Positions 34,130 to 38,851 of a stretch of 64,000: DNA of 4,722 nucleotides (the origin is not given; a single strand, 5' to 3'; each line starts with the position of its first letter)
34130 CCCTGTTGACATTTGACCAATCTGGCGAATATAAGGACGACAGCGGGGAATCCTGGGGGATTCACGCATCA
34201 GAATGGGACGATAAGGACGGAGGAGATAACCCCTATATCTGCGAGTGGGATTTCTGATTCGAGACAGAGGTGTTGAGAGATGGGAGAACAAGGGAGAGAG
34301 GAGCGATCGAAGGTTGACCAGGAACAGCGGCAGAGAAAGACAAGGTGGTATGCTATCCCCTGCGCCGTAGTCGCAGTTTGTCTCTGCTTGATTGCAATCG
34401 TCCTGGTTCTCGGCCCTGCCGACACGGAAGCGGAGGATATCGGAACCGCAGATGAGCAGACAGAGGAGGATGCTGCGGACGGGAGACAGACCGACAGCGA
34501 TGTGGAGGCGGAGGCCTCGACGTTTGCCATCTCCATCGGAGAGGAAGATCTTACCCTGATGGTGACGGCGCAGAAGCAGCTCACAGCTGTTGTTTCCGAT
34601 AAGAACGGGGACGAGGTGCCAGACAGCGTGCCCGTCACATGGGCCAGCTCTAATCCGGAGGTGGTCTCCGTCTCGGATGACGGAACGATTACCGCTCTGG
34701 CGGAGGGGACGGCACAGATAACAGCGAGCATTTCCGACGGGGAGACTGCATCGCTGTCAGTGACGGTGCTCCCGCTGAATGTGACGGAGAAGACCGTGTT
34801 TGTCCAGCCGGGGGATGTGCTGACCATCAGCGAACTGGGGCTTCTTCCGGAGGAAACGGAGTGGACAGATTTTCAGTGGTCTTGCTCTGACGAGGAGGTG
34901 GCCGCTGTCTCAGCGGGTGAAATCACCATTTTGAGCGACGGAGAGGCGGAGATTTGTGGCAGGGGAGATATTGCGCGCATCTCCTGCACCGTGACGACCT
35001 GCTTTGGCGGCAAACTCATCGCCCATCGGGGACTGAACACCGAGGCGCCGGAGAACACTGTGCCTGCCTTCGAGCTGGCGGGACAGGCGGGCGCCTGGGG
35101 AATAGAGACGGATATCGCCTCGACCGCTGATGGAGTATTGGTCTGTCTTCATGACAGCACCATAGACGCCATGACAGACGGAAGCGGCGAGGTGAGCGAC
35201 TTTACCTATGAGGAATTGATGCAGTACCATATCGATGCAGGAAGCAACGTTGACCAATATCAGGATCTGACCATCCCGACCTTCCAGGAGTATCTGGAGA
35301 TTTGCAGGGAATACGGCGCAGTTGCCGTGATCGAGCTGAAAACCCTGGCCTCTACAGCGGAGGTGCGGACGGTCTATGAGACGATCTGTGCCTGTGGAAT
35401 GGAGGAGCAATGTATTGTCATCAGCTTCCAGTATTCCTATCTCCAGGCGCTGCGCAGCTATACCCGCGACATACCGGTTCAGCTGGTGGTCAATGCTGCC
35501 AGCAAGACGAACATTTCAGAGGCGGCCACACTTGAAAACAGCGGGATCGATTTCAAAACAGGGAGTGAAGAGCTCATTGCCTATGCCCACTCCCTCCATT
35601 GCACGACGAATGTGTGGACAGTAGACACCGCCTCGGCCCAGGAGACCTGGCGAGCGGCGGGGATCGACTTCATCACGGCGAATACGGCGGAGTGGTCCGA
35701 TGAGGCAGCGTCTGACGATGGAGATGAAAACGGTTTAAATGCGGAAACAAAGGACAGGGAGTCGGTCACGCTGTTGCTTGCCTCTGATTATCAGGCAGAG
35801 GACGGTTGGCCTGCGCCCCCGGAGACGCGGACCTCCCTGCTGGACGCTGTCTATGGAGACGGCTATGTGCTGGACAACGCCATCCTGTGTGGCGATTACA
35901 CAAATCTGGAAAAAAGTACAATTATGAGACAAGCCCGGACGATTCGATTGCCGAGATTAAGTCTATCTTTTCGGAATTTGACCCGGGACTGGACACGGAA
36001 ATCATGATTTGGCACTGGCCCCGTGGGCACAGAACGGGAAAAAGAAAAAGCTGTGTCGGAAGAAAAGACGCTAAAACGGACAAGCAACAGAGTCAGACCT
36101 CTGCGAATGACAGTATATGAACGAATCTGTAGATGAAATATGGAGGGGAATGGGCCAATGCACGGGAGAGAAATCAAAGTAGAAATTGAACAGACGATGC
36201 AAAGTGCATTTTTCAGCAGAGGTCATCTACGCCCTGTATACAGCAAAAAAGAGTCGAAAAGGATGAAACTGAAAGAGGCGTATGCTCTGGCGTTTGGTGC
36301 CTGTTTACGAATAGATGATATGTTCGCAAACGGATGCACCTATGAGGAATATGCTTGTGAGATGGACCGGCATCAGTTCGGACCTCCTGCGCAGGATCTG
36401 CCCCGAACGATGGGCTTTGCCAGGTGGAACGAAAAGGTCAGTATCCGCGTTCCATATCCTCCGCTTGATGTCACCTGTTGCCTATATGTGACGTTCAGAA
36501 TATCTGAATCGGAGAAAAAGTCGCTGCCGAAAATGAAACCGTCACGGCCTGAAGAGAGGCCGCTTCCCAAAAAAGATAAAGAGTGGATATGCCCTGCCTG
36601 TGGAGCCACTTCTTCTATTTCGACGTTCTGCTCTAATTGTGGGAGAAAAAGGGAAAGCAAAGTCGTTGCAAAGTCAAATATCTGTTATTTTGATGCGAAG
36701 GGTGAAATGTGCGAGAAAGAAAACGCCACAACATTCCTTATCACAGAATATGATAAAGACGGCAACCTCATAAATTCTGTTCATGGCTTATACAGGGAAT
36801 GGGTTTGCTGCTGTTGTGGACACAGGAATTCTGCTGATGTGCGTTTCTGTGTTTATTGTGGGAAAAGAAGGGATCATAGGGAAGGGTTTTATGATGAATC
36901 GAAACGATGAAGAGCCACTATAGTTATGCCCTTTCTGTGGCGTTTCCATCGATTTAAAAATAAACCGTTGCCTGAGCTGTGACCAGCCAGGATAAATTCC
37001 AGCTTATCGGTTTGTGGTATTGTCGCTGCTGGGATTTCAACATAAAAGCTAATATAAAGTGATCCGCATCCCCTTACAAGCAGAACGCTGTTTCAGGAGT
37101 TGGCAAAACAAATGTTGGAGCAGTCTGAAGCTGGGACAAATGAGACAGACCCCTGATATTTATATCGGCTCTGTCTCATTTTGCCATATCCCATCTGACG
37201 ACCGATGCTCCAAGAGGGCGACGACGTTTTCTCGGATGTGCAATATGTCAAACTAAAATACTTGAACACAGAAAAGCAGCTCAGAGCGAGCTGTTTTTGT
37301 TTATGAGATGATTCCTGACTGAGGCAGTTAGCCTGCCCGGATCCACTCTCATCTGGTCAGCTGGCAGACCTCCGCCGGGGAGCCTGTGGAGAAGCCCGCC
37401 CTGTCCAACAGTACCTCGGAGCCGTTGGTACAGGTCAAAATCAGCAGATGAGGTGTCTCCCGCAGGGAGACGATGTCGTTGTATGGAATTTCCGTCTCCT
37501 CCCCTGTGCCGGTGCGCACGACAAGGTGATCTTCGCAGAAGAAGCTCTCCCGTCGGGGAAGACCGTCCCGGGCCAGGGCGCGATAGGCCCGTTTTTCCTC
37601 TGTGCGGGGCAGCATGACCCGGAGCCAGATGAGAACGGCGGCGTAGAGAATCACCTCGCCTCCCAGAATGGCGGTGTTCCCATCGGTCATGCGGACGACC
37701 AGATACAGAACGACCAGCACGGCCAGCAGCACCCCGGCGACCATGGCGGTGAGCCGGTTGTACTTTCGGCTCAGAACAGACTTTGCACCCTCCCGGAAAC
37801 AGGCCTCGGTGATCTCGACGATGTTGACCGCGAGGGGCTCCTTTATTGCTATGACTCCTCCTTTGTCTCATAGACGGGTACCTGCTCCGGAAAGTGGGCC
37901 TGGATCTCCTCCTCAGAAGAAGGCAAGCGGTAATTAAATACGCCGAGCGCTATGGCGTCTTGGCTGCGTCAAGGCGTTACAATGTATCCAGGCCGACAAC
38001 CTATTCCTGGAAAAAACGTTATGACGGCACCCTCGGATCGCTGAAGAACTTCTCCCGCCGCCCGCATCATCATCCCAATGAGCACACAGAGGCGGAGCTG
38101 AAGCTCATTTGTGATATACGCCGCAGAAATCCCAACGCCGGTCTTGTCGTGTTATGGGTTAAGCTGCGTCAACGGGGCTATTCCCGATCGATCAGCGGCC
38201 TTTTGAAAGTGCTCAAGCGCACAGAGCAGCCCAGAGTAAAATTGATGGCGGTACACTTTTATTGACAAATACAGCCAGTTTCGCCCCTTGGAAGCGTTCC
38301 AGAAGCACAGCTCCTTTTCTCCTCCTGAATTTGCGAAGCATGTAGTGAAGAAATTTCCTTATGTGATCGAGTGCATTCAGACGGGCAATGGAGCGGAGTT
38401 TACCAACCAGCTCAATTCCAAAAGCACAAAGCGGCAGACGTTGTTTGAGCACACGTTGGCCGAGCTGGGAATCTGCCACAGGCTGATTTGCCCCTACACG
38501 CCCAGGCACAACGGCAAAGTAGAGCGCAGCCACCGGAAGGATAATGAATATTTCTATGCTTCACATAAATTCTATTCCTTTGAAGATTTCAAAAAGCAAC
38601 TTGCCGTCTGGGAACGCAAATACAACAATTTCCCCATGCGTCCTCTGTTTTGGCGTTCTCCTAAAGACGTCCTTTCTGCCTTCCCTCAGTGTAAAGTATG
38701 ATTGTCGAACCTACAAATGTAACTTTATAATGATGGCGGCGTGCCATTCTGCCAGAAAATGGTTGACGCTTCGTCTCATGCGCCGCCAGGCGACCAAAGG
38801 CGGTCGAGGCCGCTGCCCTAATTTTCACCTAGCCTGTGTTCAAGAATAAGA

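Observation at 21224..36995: Seven neighbouring ORFs carry 17 short zinc ribbons: candidate ribbon-anchored surface-module system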

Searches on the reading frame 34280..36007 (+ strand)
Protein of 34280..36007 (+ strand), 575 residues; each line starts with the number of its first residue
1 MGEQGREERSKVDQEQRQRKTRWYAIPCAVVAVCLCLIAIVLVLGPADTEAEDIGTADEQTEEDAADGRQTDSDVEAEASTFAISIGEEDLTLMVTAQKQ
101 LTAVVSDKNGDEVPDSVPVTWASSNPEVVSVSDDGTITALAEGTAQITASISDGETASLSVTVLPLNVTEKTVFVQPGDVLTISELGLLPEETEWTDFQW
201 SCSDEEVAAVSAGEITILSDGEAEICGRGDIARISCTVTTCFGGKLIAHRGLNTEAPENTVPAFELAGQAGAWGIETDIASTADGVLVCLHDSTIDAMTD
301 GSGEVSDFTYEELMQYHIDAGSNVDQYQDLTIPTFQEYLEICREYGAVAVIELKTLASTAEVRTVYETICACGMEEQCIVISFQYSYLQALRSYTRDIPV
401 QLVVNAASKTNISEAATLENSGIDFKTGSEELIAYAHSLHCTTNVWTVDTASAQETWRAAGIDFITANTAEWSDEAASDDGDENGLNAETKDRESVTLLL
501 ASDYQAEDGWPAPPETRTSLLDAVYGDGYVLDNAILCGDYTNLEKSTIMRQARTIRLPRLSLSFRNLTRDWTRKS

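Call 3: search_protein_families(library=pfam, proteins=[window:34280-36007:+], max_evalue=0.01)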
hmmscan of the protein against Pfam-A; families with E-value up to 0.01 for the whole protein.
window:34280-36007:+ (575 aa): 6 families
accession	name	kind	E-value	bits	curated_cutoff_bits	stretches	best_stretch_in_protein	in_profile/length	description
PF03009.23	GDPD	-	5.8e-33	115.4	23.6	1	249-467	1-239/244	Glycerophosphoryl diester phosphodiesterase family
PF02368.24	Big_2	-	2.7e-13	50.1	22.8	1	84-155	5-73/79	Bacterial Ig-like domain (group 2)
PF22359.2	Big-like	-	2.9e-09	37.5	27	1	119-163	3-46/48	Bacterial Ig-like domain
PF21461.3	HL_N-beta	-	0.0013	18.9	27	0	124-156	19-49/57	Hyaluronate lyase, N-terminal beta-sheet domain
PF20578.4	aBig_2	-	0.0021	18.3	27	1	82-157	8-77/89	Atrophied bacterial Ig domain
PF02369.22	Big_1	-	0.0044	17.5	34.9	1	97-163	17-80/93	Bacterial Ig-like domain (group 1)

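Call 31: search_protein_families(library=ncbifam, proteins=[window:34280-36007:+], max_evalue=0.01)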
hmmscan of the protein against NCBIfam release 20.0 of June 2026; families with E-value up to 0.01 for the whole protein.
window:34280-36007:+ (575 aa): 6 families
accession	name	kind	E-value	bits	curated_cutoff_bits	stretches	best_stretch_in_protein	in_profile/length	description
NF006989.0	PRK09454.1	equivalog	3.2e-27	95.5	264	1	245-470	11-241/251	glycerophosphodiester phosphodiesterase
NF053857.1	LysphglycPlipDStph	equivalog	4.3e-16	59.1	450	1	246-415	48-222/305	lysophosphatidylglycerol phospholipase D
NF008354.0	PRK11143.1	equivalog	2.3e-07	30.1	254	1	246-307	33-94/359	glycerophosphodiester phosphodiesterase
NF041304.3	AvrBs2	equivalog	4.7e-07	28.1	1000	1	237-318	262-348/716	type III secretion system effector avirulence protein AvrBs2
NF053514.2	JUQZ_fam_ocin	equivalog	0.00099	19.3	40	0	124-155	66-97/107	BLB8/JUQZ-1 family protein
NF012211.1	tand_rpt_95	domain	0.005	16.8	90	0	88-167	3-88/98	tandem-95 repeat protein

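Call 32: search_protein_families(library=padloc, proteins=[window:34280-36007:+], max_evalue=0.01)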
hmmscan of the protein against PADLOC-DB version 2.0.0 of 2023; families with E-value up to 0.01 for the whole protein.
window:34280-36007:+ (575 aa): 0 families

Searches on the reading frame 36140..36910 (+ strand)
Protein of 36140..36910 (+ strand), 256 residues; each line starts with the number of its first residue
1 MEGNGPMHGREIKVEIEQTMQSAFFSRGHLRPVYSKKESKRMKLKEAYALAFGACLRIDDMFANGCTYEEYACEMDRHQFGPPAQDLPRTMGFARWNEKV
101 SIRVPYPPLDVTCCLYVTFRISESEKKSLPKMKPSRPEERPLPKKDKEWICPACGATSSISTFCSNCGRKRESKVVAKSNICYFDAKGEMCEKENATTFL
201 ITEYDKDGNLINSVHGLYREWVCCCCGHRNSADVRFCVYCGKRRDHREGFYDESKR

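Call 3: search_protein_families(library=pfam, proteins=[window:36140-36910:+], max_evalue=0.01)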
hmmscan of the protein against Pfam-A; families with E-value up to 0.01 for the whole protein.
window:36140-36910:+ (256 aa): 4 families
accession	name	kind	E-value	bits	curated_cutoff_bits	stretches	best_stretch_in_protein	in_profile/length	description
PF13248.11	Zn_ribbon_3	-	4.7e-05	23.2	27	1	151-169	5-24/26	zinc-ribbon domain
PF13240.11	Zn_Ribbon_1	-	0.00036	20.7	25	0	225-242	4-21/23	zinc-ribbon domain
PF12773.13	DZR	-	0.00046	20.7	27.3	0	150-169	14-32/45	Double zinc ribbon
PF25206.1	DUF7836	-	0.0046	17.2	26.7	0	141-164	23-46/59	Domain of unknown function (DUF7836)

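Call 31: search_protein_families(library=ncbifam, proteins=[window:36140-36910:+], max_evalue=0.01)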
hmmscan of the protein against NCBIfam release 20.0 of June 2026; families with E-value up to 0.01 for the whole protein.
window:36140-36910:+ (256 aa): 0 families

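Call 32: search_protein_families(library=padloc, proteins=[window:36140-36910:+], max_evalue=0.01)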
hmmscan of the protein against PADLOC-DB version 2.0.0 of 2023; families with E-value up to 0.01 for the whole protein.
window:36140-36910:+ (256 aa): 0 families

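Call 62: find_homologous_proteins(query=window:36158-36910:+)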
Query window:36158-36910:+ (250 aa): 3 proteins with E <= 0.001 among 115 candidates.
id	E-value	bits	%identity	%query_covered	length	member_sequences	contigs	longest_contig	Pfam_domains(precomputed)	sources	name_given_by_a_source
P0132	2.1e-173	593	100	100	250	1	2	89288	-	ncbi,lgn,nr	ncbi:MAG: hypothetical protein LUC30_04235 [Clostridiales bacterium]|nr:hypothetical protein [Clostr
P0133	9.2e-88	312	57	94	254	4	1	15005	-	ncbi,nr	ncbi:MAG: hypothetical protein LUC48_05240 [Clostridiales bacterium]|nr:hypothetical protein [Clostr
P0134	2.0e-24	104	44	40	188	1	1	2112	PF13240.12,PF12773.14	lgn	-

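Call 63: find_encoding_contigs(protein=P0133, flank=10000, max_places=2)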
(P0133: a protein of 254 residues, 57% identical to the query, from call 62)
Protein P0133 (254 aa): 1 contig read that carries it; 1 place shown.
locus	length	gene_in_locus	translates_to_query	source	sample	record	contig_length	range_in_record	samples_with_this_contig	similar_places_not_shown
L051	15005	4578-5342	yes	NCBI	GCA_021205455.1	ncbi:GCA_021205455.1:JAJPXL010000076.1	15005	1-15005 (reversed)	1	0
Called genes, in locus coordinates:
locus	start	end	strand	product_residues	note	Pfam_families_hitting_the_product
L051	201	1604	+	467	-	PF01225:Mur_ligase, PF08245:Mur_ligase_M, PF02875:Mur_ligase_C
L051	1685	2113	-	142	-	-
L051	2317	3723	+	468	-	PF08323:Glyco_transf_5, PF00534:Glycos_transf_1, PF13692:Glyco_trans_1_4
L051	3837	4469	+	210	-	PF06445:GyrI-like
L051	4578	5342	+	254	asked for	-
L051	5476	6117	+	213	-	PF00436:SSB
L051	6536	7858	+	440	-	PF01336:tRNA_anti-codon, PF00152:tRNA-synt_2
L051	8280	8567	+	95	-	PF02686:GatC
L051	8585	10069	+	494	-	PF01425:Amidase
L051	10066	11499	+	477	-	PF02934:GatB_N, PF02637:GatB_Yqey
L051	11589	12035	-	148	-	PF00583:Acetyltransf_1 (weak), PF13673:Acetyltransf_10, PF13508:Acetyltransf_7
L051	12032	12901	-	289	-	-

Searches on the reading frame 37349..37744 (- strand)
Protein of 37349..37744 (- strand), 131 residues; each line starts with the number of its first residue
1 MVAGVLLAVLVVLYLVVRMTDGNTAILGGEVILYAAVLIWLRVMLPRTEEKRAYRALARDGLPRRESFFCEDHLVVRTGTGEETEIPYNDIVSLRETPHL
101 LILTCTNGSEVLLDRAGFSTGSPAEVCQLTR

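Call 16: search_protein_families(library=pfam, proteins=[window:37349-37744:-], max_evalue=0.01)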
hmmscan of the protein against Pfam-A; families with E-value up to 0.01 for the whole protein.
window:37349-37744:- (131 aa): 1 family
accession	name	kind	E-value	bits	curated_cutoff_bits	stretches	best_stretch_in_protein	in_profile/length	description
PF14317.12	YcxB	-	1.8e-07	31.3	23.3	1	71-123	3-54/61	YcxB-like protein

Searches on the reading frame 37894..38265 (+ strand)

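Call 16: search_protein_families(library=pfam, proteins=[window:37894-38265:+], max_evalue=0.01)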
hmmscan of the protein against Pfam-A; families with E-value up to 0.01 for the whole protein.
window:37894-38265:+ (123 aa): 5 families
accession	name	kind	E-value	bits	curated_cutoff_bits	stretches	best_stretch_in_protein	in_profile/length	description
PF13384.12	HTH_23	-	1.6e-07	31.4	24.6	1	7-44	5-43/50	Homeodomain-like domain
PF13551.12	HTH_29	-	4.7e-07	30.2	28.1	1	9-62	1-55/64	Winged helix-turn helix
PF13518.12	HTH_28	-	1.2e-05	25.7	25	1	8-56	1-50/52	Helix-turn-helix domain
PF13565.12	HTH_32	-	0.00072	20.5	33.7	1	35-97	1-63/73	Homeodomain-like domain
PF01710.22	HTH_Tnp_IS630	-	0.0051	17.3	21.3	1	9-56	7-53/119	Transposase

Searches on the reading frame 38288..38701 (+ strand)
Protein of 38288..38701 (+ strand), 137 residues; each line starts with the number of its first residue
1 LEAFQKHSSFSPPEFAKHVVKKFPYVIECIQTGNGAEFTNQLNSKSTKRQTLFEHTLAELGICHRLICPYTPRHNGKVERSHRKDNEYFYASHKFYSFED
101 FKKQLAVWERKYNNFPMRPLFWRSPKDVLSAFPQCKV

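Call 16: search_protein_families(library=pfam, proteins=[window:38288-38701:+], max_evalue=0.01)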
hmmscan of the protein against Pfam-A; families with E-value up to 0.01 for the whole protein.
window:38288-38701:+ (137 aa): 1 family
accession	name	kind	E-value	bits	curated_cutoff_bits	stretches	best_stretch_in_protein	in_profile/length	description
PF13683.12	rve_3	-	4.7e-10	39.5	26.5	1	61-114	2-55/67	Integrase core domain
